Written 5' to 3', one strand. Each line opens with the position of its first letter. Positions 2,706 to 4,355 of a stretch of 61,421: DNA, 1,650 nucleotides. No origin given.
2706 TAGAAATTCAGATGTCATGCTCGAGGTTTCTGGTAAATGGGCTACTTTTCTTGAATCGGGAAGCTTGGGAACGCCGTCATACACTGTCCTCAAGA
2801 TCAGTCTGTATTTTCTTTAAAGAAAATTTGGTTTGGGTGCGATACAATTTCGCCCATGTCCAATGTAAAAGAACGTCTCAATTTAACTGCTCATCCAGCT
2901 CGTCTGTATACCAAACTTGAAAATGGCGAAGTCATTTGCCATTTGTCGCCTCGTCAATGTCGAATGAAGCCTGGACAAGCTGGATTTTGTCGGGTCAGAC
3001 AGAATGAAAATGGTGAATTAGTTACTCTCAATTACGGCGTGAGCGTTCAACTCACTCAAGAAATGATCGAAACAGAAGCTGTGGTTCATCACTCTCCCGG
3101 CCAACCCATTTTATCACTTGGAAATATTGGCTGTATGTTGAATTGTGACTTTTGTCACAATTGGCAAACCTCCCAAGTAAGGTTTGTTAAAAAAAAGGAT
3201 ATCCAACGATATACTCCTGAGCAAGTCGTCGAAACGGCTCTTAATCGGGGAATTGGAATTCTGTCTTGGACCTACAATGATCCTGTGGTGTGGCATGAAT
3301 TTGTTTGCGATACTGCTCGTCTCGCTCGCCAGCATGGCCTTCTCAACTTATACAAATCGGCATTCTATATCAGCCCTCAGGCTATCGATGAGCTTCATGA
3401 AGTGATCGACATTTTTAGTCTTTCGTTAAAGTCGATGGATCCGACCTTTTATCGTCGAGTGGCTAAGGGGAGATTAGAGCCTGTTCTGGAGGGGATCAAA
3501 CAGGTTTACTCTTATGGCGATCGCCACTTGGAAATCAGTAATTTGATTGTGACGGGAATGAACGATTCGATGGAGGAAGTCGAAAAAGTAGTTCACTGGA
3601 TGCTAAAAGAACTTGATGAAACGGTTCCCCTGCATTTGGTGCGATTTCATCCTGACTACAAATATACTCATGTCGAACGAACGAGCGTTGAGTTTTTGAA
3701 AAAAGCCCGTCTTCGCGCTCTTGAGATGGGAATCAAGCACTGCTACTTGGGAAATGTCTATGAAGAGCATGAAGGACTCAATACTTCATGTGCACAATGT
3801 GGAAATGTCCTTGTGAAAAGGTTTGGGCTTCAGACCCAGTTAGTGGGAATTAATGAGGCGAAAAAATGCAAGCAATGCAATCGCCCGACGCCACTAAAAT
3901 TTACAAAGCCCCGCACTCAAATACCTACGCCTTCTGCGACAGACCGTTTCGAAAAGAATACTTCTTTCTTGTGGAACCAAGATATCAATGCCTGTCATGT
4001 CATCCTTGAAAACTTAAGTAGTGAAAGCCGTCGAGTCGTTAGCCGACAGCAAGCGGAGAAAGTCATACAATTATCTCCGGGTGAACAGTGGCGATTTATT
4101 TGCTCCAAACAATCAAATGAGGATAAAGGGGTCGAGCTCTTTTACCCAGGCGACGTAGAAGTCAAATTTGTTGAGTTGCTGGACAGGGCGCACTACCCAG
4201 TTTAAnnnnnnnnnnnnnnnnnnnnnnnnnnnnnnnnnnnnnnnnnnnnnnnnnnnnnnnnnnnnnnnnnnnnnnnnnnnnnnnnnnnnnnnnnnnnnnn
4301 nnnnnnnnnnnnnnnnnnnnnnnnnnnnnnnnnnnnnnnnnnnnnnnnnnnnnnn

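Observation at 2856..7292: Translationally coupled radical SAM - PLP - di-iron desaturase - LbH operon with no pathway I can assign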

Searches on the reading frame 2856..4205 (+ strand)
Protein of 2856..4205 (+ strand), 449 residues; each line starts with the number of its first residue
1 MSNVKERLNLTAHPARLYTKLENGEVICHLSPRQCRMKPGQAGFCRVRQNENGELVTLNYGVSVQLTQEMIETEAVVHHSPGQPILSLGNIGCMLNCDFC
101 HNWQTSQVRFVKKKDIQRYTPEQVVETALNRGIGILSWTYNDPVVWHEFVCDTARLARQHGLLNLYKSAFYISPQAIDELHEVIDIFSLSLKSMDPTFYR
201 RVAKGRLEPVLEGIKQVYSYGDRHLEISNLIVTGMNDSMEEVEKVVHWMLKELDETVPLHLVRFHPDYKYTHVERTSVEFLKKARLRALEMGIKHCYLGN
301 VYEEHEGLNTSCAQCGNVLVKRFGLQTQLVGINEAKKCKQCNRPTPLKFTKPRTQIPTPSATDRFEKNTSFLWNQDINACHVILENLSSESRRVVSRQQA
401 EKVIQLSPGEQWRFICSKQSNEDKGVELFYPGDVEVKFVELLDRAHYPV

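Call 3: search_protein_families(library=pfam, proteins=[window:2856-4205:+], max_evalue=0.01)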
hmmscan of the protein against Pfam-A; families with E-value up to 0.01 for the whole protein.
window:2856-4205:+ (449 aa): 1 family
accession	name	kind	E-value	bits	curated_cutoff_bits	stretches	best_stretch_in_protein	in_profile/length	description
PF04055.27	Radical_SAM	-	7.7e-17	62.4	29.5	1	92-248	6-165/166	Radical SAM superfamily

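Call 4: search_protein_families(library=ncbifam, proteins=[window:2856-4205:+], max_evalue=0.01)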
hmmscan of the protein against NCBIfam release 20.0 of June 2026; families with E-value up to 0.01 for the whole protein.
window:2856-4205:+ (449 aa): 19 families
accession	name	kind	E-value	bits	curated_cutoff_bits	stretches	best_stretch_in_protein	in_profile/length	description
TIGR04337.1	AmmeMemoSam_rS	hypoth_equivalog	3.9e-87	292.3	220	1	16-354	2-338/349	AmmeMemoRadiSam system radical SAM enzyme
TIGR02493.1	PFLA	equivalog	3.2e-12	46.3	231.75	1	91-265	23-198/235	pyruvate formate-lyase-activating protein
TIGR04041.1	activase_YjjW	hypoth_equivalog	4.7e-11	42.6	250.2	1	118-271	92-245/276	YjjW family glycine radical enzyme activase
TIGR04003.1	rSAM_BssD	equivalog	4.5e-10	39.2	496.45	1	137-274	132-271/314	[benzylsuccinate synthase]-activating enzyme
TIGR02494.1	PFLE_PFLC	subfamily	8.8e-10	38.3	174.35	1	142-276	133-268/293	glycyl-radical enzyme activating protein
TIGR02666.1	moaA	equivalog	8.2e-09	34.9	284.05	1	93-252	20-183/336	GTP 3',8-cyclase MoaA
NF048008.1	SfplDhtActHpfHKleb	equivalog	1e-08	34.9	500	1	140-258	134-251/308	(2S)-3-sulfopropanediol dehydratase activating enzyme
NF048010.1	SfplDhtActHpsHDes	equivalog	2.2e-08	33.3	430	1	134-276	133-277/298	(2S)-3-sulfopropanediol dehydratase activating enzyme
NF043069.1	T4HPD_activ_SAM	equivalog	2.6e-08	33.6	425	1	142-275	133-266/299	trans-4-hydroxy-L-proline dehydratase activase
NF008356.0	PRK11145.1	equivalog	9.5e-08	31.6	375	1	92-265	29-203/246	pyruvate formate lyase 1-activating protein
NF033717.2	HPDL_rSAM_activ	equivalog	2.9e-07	30.1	420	1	137-293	135-301/311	4-hydroxyphenylacetate decarboxylase activase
TIGR04395.1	cutC_activ_rSAM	equivalog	3e-07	30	360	1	143-250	140-246/309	choline TMA-lyase-activating enzyme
TIGR00048.1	rRNA_mod_RlmN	equivalog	3.2e-07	29.6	290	1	69-283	92-316/355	dual-specificity RNA methyltransferase RlmN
TIGR02668.1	moaA_archaeal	equivalog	5.4e-07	28.9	325.25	1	92-271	19-193/303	GTP 3',8-cyclase MoaA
NF001199.0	PRK00164.2-1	equivalog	8.8e-07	28.3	231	1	92-266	21-189/308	GTP 3',8-cyclase MoaA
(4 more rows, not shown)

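Call 27: search_solved_structures(query=window:2856-4205:+, max_evalue=0.001, show_alignments=1)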
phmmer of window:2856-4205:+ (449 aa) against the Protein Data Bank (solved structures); distinct sequences matched with E-value up to 0.001: 2.
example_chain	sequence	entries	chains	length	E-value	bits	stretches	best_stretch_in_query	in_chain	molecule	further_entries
3c8f_A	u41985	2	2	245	8.4e-07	31.1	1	91-267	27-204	Pyruvate formate-lyase 1-activating enzyme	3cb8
8fo0_A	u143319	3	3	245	4.9e-06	28.6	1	91-245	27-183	Pyruvate formate-lyase 1-activating enzyme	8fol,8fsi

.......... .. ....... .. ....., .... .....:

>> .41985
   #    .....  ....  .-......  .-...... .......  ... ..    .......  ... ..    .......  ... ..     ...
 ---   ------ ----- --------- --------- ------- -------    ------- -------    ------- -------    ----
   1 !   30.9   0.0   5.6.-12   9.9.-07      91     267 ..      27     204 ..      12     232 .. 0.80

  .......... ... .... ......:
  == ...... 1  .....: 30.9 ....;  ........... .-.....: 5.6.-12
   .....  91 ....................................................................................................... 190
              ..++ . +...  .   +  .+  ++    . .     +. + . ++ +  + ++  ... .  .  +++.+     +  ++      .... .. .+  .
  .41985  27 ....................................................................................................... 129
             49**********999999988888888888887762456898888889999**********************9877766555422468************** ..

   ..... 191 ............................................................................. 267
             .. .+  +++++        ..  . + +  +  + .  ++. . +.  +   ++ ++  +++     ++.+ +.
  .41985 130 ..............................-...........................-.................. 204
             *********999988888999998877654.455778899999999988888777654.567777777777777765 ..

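Call 43: search_protein_families(library=padloc, proteins=[window:2856-4205:+], max_evalue=0.001)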
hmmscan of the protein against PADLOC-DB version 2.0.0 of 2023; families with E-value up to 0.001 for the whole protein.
window:2856-4205:+ (449 aa): 0 families
